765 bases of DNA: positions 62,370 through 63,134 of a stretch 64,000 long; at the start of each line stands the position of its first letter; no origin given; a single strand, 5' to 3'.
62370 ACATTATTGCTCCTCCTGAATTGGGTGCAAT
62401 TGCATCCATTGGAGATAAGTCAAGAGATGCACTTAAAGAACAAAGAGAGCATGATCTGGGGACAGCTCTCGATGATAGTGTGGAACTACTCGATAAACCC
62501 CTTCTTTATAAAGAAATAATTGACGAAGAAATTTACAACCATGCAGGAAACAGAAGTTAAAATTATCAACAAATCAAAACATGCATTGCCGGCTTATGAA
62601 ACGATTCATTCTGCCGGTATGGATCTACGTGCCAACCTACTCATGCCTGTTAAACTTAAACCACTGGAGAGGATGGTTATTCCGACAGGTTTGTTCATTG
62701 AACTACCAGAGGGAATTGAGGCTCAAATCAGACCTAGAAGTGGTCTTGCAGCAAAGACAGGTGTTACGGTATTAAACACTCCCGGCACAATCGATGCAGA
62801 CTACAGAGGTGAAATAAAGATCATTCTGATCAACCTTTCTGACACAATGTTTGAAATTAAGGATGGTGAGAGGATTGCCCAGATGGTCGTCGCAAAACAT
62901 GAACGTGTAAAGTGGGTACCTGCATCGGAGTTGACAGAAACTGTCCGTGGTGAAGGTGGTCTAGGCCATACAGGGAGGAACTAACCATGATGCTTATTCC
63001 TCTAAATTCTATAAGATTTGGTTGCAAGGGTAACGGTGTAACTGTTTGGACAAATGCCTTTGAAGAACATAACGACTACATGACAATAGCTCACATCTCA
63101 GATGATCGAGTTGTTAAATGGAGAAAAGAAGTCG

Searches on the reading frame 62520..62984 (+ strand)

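Call 114: search_protein_families(library=pfam, proteins=[window:62520-62984:+], max_evalue=0.01)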
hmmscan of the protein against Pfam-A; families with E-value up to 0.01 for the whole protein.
window:62520-62984:+ (154 aa): 2 families
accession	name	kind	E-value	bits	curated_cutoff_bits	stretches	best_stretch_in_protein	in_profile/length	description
PF00692.24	dUTPase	-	1.1e-29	103.3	22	1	22-152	4-129/129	dUTPase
PF22769.1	DCD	-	1.5e-10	41.8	27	1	46-126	73-152/153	dCTP deaminase-like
